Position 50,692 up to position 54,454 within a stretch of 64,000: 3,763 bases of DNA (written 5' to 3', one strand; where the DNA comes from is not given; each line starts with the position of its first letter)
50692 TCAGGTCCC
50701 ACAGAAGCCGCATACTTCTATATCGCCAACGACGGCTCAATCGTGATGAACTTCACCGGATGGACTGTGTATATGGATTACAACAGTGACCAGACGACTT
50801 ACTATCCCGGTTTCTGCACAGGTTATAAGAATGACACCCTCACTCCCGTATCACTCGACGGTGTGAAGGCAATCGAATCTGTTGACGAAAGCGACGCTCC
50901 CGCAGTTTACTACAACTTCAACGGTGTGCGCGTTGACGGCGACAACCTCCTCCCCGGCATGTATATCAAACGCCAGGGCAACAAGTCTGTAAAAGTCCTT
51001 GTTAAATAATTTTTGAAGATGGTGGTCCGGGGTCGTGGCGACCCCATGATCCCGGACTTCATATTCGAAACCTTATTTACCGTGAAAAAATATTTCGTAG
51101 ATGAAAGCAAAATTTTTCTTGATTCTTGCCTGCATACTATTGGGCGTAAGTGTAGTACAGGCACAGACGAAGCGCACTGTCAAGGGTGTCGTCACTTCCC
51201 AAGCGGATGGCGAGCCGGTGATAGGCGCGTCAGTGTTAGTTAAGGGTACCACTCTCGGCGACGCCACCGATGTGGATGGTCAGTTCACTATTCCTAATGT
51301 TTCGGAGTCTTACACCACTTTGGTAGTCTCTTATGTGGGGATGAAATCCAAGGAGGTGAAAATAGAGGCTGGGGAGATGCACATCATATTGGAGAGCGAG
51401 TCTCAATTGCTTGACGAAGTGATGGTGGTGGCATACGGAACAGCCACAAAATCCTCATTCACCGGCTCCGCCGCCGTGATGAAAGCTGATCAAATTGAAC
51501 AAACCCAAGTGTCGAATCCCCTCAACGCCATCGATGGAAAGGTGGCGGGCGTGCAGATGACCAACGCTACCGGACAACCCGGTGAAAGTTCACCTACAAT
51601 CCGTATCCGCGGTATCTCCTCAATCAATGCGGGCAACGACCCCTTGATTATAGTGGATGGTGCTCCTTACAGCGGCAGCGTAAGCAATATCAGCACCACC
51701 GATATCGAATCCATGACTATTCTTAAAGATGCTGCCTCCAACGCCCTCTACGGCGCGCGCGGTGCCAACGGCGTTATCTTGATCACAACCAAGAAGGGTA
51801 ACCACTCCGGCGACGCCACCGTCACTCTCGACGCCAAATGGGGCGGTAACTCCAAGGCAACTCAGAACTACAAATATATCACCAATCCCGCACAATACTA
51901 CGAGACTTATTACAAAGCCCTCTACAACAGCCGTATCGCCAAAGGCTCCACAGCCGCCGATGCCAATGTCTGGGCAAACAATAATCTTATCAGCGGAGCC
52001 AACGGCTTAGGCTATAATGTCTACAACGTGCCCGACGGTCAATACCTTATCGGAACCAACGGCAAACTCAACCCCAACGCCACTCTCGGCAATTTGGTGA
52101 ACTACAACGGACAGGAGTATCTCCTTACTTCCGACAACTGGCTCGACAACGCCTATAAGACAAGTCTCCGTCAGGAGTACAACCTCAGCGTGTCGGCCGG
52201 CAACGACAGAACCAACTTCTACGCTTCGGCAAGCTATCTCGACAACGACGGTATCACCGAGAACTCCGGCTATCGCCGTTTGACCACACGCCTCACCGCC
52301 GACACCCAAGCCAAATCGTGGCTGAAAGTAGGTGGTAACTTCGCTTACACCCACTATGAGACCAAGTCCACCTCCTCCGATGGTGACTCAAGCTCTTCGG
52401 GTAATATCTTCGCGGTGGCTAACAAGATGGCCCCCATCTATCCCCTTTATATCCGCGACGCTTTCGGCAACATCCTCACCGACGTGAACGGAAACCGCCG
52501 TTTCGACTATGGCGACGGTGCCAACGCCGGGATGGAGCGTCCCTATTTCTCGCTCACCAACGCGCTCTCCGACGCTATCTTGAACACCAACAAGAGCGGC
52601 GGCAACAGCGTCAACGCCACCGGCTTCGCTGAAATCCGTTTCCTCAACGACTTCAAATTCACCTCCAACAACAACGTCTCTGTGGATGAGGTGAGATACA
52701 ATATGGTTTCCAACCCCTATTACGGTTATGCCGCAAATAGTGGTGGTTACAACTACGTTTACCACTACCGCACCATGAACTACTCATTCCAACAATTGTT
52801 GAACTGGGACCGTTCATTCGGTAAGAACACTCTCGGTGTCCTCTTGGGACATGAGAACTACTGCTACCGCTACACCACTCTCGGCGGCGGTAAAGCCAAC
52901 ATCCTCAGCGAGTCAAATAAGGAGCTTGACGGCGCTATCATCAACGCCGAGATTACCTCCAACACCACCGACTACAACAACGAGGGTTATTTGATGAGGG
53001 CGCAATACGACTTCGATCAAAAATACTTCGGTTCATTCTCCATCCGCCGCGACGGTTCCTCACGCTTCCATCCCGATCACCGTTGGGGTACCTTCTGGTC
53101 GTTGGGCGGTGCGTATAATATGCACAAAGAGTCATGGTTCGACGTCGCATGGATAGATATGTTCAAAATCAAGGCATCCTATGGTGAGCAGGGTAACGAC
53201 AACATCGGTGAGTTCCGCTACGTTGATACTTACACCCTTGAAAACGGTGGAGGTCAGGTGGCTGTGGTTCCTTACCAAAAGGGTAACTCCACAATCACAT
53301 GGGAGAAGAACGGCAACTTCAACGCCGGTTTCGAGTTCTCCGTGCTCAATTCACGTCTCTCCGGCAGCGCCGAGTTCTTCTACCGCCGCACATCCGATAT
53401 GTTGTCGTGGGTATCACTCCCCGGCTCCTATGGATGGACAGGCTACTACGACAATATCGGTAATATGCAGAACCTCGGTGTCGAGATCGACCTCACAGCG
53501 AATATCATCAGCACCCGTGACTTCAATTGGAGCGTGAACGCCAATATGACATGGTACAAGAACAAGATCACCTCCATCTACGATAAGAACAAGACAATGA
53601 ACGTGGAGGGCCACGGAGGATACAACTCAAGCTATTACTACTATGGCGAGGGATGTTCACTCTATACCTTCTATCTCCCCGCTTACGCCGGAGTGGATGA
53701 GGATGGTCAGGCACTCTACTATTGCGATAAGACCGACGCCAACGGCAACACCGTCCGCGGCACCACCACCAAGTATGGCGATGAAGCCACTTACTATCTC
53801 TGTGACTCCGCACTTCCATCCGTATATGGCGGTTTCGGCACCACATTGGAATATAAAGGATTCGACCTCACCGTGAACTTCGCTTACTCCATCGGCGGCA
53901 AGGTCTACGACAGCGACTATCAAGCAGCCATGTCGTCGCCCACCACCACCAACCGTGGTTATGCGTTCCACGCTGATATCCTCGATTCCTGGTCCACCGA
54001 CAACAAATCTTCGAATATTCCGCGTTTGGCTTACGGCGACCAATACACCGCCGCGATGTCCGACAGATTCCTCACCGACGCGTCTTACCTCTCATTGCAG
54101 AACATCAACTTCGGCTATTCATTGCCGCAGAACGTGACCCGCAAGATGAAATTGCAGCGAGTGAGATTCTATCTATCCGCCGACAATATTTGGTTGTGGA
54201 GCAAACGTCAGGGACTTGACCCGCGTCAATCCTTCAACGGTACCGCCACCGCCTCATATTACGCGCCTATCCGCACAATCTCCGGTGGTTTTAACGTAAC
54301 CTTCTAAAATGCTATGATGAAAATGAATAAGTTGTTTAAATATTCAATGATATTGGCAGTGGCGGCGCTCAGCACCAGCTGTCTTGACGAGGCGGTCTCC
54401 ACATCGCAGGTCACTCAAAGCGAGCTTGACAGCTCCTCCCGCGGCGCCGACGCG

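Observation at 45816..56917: Uncharacterised ~170-aa module present five times across three genes: two T9SS-tagged twin-module paralogs and a SusD-adjacent lipoprotein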

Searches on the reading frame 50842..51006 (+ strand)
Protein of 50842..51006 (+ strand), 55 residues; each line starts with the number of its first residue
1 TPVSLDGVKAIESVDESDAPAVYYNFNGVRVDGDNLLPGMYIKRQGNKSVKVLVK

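Call 44: find_homologous_proteins(query=A4, max_evalue=0.01)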
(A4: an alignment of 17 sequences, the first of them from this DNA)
Query A4 (17 sequences) (52 aa, profile of the alignment): 314 proteins with E <= 0.01 among 438 candidates; the best 120 are listed.
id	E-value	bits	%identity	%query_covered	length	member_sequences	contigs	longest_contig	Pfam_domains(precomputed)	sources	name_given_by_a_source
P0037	9.6e-25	104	61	94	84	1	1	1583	-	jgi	jgi:hypothetical protein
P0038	4.3e-22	95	46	100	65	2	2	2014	-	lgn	-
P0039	9.3e-22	94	48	96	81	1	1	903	-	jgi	jgi:hypothetical protein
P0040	1.8e-21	93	56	83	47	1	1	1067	-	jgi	jgi:hypothetical protein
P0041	8.5e-21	91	52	92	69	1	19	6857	-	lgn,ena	-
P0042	1.0e-20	91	59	94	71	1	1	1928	-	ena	-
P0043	1.2e-20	91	56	79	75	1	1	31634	-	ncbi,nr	ncbi:MAG: hypothetical protein Q4F07_04630, partial [Bacteroidales bacterium]|nr:hypothetical protei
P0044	1.8e-20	90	43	94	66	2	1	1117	-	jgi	jgi:hypothetical protein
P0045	2.0e-20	90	53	83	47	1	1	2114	-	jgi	jgi:hypothetical protein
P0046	3.7e-20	89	64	81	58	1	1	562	-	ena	-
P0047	3.7e-20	89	62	81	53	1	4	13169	-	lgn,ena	-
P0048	5.9e-20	88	61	79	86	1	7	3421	-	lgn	-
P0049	7.5e-20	88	60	83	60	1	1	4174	-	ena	-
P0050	1.3e-19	87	50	96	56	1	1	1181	-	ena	-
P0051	1.5e-19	87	62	81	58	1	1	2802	-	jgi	jgi:hypothetical protein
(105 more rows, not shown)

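Call 47: search_solved_structures(query=A4, max_evalue=10, show_alignments=5)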
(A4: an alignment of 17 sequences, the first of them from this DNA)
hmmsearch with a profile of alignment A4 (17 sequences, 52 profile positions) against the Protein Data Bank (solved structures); distinct sequences matched with E-value up to 10: 2.
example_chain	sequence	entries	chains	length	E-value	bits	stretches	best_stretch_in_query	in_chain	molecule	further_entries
8bbl_A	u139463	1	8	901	0.096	15.6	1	3-33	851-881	Beta-N-acetylhexosaminidase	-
7zcx_AAA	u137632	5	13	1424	6.5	9.7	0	21-42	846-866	S-layer protein A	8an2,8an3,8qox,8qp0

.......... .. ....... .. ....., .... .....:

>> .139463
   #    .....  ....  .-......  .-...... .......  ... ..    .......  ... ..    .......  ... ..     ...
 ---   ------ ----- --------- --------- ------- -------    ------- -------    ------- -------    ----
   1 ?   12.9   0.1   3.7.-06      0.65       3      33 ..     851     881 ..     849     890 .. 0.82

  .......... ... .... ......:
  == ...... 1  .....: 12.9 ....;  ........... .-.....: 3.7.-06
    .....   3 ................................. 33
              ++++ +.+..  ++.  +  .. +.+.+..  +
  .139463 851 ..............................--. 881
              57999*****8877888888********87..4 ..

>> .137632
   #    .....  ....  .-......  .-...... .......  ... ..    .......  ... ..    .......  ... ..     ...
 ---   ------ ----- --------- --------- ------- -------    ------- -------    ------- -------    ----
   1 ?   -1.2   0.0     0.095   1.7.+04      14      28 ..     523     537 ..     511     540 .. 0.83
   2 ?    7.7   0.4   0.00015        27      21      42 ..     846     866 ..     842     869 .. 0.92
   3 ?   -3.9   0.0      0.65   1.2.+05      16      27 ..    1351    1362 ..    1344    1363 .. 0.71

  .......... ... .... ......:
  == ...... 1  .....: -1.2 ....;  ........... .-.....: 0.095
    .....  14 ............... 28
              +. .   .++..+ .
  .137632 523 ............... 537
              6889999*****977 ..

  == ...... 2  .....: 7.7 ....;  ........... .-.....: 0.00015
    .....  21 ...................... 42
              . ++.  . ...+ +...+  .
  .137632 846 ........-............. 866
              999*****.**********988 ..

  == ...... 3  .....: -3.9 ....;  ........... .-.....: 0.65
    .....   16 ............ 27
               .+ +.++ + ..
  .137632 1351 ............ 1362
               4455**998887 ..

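Call 67: predict_structure(alignment_id=A6)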
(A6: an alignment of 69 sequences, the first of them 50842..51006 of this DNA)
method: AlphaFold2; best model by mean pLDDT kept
length: 55 residues; sequences in the alignment: 69
mean_pLDDT: 81.3   pTM: 0.54
mean pLDDT of the five models: 81.3, 78.7, 76.9, 76.2, 75.8
residues with pLDDT >= 90: 23; 70-90: 15; 50-70: 17; < 50: 0
segments of 3 or more residues with pLDDT < 50: none
pLDDT, mean of each block of 10 residues (from residue 1): 64 64 93 90 91 92
secondary structure, 60 per line:
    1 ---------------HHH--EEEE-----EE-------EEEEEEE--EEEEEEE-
elements in order: E21-24 E39-45 E48-54

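Call 69: fold_search(model_id=the predicted structure, library=pdb)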
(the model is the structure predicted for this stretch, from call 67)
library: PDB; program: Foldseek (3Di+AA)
matches with E <= 10: 163; with E <= 0.001: 0
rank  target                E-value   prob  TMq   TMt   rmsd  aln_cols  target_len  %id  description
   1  5y1a                  8.5e-01  0.94  0.55  0.11   2.1        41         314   32  HBP35 of Porphyromonas gingivalis (released 2018-07-25)
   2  5kue                  9.1e-01  0.85  0.54  0.34   2.6        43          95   21  Human SeMet incorporated I141M/L146M mitochondrial calcium uniporter (residues 72-189) crystal structure with magnesium (released 2016-09-07)
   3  5e2j_A                1.0e+00  0.87  0.51  0.06   7.1        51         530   14  Crystal structure of single mutant thermostable endoglucanase (D468A) from Alicyclobacillus acidocaldarius (released 2016-02-03)
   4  4xtb                  1.1e+00  0.82  0.54  0.30   2.6        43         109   21  Crystal structure of the N-terminal domain of the human mitochondrial calcium uniporter (released 2015-09-16)
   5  5kug                  1.2e+00  0.80  0.53  0.33   3.0        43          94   23  Human mitochondrial calcium uniporter (residues 72-189) crystal structure with lithium (released 2016-09-07)
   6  8urg                  1.2e+00  0.77  0.53  0.34   2.9        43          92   23  Human mitochondrial calcium uniporter crystal structure (residues 74-165 resolved) with lithium (released 2025-01-22)
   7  3gzk                  1.5e+00  0.75  0.49  0.05   7.1        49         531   14  Structure of A. Acidocaldarius Cellulase CelA (released 2009-10-13)
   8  5e2j_B                1.6e+00  0.77  0.51  0.06   7.1        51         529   14  Crystal structure of single mutant thermostable endoglucanase (D468A) from Alicyclobacillus acidocaldarius (released 2016-02-03)
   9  5szd_B                1.6e+00  0.15  0.27  0.22   8.6        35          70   23  Crystal structure of Aquifex aeolicus Hfq at 1.5A (released 2017-04-19)
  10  4x42_D                1.7e+00  0.14  0.31  0.20   5.4        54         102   17  Crystal structure of DEN4 ED3 mutant with epitope two residues substituted from DEN3 ED3 (released 2015-09-09)
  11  4noy_F                1.7e+00  0.11  0.26  0.20   8.4        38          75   21  Crystal structure of Listeria monocytogenes Hfq F43W (released 2014-09-10)
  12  6gwk_C                1.8e+00  0.11  0.28  0.23   9.3        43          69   26  The crystal structure of Hfq from Caulobacter crescentus (released 2019-05-22)
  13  6o58_G                1.9e+00  0.51  0.50  0.13   3.8        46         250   24  Human MCU-EMRE complex, dimer of channel (released 2019-05-22)
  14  2qtx_A                1.9e+00  0.13  0.27  0.26   8.9        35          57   14  Crystal structure of an Hfq-like protein from Methanococcus jannaschii (released 2007-11-06)
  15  4x42_C                1.9e+00  0.13  0.31  0.21   5.4        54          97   17  Crystal structure of DEN4 ED3 mutant with epitope two residues substituted from DEN3 ED3 (released 2015-09-09)
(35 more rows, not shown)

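Call 70: search_solved_structures(query=A6, max_evalue=10, show_alignments=5)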
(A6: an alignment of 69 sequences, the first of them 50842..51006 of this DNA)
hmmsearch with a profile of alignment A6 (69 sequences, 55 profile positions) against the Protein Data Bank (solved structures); distinct sequences matched with E-value up to 10: 1.
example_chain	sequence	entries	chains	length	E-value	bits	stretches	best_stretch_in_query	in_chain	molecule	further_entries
8bbl_A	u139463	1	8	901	0.23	14.3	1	5-42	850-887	Beta-N-acetylhexosaminidase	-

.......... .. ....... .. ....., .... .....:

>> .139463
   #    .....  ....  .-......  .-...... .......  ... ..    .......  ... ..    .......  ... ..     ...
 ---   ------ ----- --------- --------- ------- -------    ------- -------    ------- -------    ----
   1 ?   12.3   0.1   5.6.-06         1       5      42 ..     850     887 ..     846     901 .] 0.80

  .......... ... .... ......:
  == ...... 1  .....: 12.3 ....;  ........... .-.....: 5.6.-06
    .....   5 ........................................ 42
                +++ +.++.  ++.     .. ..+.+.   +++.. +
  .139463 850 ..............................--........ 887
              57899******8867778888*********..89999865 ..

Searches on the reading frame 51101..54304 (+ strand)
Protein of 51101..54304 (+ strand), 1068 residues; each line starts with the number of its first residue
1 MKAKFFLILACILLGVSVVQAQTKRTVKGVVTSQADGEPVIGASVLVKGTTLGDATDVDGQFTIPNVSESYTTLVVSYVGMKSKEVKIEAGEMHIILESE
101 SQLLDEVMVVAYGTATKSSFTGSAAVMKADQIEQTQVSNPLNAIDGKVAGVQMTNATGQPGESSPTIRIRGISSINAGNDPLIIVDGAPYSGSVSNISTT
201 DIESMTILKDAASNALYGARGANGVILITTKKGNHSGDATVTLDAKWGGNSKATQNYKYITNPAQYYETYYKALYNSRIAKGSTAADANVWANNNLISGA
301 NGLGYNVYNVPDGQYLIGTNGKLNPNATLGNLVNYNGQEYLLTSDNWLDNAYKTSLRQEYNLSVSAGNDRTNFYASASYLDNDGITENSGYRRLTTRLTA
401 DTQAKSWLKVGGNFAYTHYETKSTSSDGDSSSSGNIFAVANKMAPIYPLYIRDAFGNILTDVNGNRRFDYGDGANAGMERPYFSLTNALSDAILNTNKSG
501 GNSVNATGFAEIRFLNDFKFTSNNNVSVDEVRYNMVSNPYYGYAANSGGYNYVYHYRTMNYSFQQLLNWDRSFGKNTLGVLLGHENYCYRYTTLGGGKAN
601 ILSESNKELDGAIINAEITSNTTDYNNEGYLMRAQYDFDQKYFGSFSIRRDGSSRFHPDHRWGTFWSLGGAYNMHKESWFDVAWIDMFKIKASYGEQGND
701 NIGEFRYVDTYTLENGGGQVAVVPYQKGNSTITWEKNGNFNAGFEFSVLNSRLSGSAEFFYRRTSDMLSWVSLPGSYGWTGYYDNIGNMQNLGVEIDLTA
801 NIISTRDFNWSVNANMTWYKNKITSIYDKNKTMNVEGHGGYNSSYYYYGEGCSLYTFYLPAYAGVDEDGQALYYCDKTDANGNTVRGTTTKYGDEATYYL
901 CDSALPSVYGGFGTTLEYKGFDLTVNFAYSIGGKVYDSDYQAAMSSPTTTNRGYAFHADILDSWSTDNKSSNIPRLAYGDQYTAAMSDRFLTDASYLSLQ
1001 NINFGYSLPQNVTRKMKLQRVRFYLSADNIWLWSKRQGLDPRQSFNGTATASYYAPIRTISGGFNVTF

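Call 2: search_protein_families(library=pfam, proteins=[window:51101-54304:+], max_evalue=1)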
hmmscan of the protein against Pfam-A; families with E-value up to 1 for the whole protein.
window:51101-54304:+ (1068 aa): 4 families
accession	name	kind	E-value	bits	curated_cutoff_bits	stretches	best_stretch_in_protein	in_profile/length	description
PF13715.12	CarbopepD_reg_2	-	2.1e-19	69.8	32.2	1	27-109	1-88/88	CarboxypepD_reg-like domain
PF07715.20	Plug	-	1.2e-18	68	23.9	1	117-225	2-107/107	TonB-dependent Receptor Plug Domain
PF13620.12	CarboxypepD_reg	-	1.4e-10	41.8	32.3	1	26-90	1-71/82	Carboxypeptidase regulatory-like domain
PF23591.1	CILP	-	0.0015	18.9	27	1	22-84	2-62/90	Cartilage intermediate layer protein 1-like domain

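Call 3: search_protein_families(library=ncbifam, proteins=[window:51101-54304:+], max_evalue=1)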
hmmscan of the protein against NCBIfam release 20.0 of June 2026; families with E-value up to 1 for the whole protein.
window:51101-54304:+ (1068 aa): 5 families
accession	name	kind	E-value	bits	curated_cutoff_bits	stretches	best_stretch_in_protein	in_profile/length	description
TIGR04056.1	OMP_RagA_SusC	subfamily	1.9e-233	777.9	368.25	1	25-1068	1-981/981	SusC/RagA family TonB-linked outer membrane protein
TIGR04057.1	SusC_RagA_signa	signature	3e-18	65.3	46.2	1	201-231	1-31/31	SusC/RagA subfamily TonB-dependent outer membrane receptor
NF053692.1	BamP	equivalog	1.8e-06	27.6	230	1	1-140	1-139/251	BamP family beta-barrel-assembly machinery protein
NF004714.0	PRK06058.1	subfamily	0.004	15.8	639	1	438-474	33-69/447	4-aminobutyrate--2-oxoglutarate transaminase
NF053590.1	TonB_dep_TOL0244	equivalog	0.25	9.9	645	1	194-292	104-200/604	TOL_0244 family TonB-dependent receptor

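Call 50: search_solved_structures(query=window:51101-54304:+, max_evalue=1e-20)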
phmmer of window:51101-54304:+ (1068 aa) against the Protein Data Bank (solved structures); distinct sequences matched with E-value up to 1e-20: 9.
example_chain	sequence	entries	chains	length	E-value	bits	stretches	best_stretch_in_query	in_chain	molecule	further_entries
6sli_B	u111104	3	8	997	5.6e-109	369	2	346-1046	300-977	RagA protein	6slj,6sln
8aa4_A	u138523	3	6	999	9.1e-101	341.8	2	344-1068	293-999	SusC homolog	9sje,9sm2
5t3r_D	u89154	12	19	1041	3e-93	316.9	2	1-416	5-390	SusC homolog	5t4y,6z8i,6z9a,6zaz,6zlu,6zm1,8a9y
6sml_B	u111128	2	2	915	2.4e-88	300.7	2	346-1046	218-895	RagA protein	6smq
6sm3_B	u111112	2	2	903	5.6e-86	292.9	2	346-1046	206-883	RagA protein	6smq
6zlt_B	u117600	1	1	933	7.6e-72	246.1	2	626-1056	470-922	SusC homolog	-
8ypt_C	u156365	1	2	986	4.8e-57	197.1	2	630-1048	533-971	TonB-linked outer membrane protein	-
8ypu_C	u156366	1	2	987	6e-57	196.8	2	630-1049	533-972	SusC/RagA family TonB-linked outer membrane protein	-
5fq6_B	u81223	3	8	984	5e-34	120.9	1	82-236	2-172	SUSC/RAGA FAMILY TONB-LINKED OUTER MEMBRANE PROTEIN | BT_2264 | OUTER MEMBRANE PROTEIN OMP121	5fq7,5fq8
